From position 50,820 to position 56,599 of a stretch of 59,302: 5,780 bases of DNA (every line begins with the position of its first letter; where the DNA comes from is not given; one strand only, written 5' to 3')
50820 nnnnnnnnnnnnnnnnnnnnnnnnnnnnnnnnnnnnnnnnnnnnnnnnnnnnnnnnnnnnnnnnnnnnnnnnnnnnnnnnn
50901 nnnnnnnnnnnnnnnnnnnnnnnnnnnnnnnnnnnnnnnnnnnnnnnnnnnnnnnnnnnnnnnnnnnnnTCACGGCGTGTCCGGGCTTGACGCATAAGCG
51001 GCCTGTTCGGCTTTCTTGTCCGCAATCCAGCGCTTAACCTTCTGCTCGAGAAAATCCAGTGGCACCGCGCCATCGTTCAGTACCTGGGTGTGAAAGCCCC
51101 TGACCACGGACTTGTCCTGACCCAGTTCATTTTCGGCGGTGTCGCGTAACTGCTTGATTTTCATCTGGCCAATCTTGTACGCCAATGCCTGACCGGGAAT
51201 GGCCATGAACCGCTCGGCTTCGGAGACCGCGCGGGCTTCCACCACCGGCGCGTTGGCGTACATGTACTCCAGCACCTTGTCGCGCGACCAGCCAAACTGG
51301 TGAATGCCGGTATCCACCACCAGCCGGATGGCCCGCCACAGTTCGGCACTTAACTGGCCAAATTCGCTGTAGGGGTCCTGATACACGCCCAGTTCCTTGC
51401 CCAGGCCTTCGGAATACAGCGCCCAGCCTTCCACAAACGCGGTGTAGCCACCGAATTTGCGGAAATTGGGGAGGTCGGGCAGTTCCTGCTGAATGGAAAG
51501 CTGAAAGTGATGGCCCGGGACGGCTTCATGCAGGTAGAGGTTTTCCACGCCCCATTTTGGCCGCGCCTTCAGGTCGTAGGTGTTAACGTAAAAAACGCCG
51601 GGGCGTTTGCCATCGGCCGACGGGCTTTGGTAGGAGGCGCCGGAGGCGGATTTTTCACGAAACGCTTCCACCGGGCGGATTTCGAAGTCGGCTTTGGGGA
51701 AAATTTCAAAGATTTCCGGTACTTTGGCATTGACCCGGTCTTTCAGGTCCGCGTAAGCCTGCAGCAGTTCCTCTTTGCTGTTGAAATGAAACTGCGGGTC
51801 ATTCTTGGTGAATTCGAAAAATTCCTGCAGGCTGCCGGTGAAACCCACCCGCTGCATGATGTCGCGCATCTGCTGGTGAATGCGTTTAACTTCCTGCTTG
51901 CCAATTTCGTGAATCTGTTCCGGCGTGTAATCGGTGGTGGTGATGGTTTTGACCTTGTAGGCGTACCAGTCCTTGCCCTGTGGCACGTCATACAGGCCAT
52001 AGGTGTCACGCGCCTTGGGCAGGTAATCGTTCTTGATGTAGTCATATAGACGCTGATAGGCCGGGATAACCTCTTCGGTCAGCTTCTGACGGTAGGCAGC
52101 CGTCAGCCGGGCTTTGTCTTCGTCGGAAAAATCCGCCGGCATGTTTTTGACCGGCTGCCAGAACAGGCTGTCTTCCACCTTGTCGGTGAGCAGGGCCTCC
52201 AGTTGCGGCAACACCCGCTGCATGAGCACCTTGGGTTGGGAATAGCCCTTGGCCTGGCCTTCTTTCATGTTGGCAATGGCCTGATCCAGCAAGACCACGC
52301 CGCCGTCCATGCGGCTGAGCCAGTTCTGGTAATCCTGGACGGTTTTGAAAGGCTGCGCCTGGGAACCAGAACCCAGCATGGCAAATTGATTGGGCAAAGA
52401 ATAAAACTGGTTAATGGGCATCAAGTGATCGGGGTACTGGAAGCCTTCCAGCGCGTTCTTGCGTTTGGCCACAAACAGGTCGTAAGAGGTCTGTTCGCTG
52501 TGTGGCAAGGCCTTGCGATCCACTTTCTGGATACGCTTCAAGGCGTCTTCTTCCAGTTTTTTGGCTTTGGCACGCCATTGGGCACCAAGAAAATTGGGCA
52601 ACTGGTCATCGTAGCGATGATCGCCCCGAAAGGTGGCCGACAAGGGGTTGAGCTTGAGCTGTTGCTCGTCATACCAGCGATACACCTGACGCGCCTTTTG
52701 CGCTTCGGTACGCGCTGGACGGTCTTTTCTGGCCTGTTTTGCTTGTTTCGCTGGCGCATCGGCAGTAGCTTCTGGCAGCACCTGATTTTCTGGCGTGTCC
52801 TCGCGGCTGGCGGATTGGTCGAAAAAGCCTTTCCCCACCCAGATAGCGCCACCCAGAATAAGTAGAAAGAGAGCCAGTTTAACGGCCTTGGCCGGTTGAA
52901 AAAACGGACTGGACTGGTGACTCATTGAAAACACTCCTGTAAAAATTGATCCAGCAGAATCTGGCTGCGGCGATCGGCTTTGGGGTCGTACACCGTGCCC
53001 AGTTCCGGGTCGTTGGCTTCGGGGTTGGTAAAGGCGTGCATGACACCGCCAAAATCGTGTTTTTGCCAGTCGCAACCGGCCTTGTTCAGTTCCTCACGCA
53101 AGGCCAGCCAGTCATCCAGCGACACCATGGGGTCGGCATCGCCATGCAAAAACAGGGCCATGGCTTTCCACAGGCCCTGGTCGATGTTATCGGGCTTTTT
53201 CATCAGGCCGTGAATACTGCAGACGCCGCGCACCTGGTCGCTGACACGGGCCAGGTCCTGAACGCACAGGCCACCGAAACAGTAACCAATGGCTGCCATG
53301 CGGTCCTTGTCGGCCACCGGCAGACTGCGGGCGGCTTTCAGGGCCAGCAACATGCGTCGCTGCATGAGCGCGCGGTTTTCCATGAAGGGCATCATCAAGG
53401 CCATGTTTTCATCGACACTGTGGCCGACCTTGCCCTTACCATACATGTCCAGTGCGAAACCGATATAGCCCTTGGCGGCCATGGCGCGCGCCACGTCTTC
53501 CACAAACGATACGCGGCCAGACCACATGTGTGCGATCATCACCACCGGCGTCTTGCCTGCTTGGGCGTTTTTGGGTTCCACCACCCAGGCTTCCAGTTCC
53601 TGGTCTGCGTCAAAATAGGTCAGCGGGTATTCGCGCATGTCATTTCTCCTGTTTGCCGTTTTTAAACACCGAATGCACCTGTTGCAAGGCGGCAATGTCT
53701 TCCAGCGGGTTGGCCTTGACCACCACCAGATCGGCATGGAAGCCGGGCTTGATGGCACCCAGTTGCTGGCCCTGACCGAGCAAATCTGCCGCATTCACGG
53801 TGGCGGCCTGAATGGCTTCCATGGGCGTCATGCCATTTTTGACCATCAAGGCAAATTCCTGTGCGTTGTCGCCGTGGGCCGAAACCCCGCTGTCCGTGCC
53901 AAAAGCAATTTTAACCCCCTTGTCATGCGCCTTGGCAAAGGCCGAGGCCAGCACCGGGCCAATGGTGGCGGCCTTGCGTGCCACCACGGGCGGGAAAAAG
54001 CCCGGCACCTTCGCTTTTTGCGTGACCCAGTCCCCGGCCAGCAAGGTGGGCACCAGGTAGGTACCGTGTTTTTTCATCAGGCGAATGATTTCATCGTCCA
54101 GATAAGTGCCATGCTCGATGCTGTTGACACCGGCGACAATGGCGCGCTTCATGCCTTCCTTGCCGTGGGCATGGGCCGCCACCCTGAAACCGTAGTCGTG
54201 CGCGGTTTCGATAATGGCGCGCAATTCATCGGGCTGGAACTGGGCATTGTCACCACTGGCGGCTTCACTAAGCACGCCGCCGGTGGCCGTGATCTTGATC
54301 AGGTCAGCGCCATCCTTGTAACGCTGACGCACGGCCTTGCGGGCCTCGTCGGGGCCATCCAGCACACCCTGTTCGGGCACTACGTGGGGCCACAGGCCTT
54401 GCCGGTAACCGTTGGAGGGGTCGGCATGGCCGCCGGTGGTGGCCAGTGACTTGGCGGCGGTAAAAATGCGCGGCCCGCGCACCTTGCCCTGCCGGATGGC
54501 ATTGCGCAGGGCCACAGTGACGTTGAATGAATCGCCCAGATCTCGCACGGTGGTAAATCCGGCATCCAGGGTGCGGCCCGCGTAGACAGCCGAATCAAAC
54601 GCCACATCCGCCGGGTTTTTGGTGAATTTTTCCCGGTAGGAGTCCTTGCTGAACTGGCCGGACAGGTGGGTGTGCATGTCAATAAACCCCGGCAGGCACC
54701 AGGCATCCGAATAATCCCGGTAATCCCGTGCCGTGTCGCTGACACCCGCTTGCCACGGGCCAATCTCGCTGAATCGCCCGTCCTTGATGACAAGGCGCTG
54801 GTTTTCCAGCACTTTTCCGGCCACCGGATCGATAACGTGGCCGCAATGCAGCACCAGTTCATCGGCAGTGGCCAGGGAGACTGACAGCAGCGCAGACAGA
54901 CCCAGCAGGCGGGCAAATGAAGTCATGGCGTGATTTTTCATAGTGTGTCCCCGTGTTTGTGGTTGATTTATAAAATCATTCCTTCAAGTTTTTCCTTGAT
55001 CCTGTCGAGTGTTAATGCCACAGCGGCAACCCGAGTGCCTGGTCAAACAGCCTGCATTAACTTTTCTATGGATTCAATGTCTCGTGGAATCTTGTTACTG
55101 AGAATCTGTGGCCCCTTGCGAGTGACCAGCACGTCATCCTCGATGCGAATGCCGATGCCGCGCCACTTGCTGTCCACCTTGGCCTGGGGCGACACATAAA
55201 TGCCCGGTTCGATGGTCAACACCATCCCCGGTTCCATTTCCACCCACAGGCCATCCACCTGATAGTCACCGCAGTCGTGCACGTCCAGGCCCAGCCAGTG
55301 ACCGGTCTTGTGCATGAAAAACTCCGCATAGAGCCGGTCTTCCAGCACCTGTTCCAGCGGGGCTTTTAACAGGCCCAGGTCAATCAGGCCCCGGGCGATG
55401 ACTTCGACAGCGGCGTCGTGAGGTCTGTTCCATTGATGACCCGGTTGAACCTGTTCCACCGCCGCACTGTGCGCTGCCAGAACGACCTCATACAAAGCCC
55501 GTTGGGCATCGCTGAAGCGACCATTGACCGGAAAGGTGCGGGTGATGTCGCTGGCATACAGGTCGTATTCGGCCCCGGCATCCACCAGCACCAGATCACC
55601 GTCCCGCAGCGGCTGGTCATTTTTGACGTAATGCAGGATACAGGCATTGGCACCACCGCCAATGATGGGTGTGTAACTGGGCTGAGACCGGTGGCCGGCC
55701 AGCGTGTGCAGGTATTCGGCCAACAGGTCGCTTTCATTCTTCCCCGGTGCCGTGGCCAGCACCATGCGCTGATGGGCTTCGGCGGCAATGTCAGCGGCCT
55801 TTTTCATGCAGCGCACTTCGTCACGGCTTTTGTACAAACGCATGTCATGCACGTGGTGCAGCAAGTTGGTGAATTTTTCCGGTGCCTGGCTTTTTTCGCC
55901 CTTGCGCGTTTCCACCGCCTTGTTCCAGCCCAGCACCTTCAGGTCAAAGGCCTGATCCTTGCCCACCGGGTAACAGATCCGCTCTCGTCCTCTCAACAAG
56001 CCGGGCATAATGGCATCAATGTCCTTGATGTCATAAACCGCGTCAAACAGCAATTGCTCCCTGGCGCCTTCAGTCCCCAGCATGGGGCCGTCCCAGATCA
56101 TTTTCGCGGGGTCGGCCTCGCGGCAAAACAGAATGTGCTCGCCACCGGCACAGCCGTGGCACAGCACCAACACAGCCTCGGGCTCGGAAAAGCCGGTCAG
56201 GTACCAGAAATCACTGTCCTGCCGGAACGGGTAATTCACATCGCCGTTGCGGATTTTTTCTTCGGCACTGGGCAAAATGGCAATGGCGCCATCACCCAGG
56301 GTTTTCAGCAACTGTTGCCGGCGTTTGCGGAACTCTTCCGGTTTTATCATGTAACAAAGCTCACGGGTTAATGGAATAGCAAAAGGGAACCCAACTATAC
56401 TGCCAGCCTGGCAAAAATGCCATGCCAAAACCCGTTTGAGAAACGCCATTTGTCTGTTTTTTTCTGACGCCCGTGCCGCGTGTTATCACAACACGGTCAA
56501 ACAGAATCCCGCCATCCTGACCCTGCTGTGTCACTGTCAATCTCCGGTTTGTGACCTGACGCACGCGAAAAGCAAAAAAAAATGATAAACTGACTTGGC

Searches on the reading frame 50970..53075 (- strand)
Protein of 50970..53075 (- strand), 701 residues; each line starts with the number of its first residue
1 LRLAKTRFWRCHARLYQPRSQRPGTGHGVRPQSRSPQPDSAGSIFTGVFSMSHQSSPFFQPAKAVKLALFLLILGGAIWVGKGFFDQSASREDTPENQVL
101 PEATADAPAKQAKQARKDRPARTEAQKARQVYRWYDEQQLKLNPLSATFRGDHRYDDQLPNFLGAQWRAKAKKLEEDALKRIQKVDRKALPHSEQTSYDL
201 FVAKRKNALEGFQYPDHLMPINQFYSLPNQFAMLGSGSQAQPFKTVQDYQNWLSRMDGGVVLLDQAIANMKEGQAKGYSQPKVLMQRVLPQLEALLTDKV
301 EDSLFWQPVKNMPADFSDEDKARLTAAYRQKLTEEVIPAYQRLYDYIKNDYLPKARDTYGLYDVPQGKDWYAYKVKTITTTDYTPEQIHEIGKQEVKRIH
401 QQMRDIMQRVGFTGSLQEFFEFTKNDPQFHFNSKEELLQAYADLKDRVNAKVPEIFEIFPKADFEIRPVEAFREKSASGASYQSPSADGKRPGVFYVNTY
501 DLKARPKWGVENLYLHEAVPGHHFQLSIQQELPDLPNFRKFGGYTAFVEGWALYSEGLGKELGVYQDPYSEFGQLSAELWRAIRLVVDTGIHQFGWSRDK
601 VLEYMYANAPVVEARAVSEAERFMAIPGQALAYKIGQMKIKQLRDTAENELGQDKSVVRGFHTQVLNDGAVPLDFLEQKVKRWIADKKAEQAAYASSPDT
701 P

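Call 70: search_protein_families(library=pfam, proteins=[window:50970-53075:-], max_evalue=0.000001)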
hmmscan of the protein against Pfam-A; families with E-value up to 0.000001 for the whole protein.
window:50970-53075:- (701 aa): 1 family
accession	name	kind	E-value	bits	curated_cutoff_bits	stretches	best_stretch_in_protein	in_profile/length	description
PF05960.17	DUF885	-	5.7e-174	581.1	32.4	1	144-680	1-532/532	Bacterial protein of unknown function (DUF885)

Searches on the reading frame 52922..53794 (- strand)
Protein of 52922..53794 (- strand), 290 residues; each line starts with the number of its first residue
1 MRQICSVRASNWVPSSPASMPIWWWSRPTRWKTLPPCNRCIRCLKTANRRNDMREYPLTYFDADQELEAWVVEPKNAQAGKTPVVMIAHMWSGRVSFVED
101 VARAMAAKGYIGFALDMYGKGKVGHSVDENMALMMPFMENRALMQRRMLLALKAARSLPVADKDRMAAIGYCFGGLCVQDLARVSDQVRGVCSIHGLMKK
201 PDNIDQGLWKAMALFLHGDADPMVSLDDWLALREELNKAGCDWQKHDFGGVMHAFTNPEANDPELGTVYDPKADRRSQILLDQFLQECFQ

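Call 70: search_protein_families(library=pfam, proteins=[window:52922-53794:-], max_evalue=0.000001)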
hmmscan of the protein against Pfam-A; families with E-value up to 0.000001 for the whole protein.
window:52922-53794:- (290 aa): 1 family
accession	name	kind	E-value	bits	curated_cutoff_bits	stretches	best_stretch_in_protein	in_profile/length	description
PF01738.24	DLH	-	2.3e-34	119.3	21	1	68-287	2-215/217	Dienelactone hydrolase family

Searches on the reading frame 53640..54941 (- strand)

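Call 70: search_protein_families(library=pfam, proteins=[window:53640-54941:-], max_evalue=0.000001)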
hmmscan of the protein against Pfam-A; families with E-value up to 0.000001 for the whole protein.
window:53640-54941:- (433 aa): 2 families
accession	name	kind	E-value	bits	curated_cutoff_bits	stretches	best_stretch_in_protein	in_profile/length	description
PF01979.26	Amidohydro_1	-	2.6e-61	208.2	25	1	83-430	3-343/345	Amidohydrolase family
PF07969.17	Amidohydro_3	-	1.2e-15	58.4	29.7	1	192-414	209-450/472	Amidohydrolase family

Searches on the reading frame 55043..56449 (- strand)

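Call 70: search_protein_families(library=pfam, proteins=[window:55043-56449:-], max_evalue=0.000001)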
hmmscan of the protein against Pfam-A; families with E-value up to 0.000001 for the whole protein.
window:55043-56449:- (468 aa): 2 families
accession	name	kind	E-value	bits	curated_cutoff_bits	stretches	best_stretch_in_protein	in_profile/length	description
PF00557.29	Peptidase_M24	-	4.5e-63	213.2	23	1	214-443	2-207/208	Metallopeptidase family M24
PF05195.22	AMP_N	-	4.7e-39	133.3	24.6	1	40-158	1-120/121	Aminopeptidase P, N-terminal domain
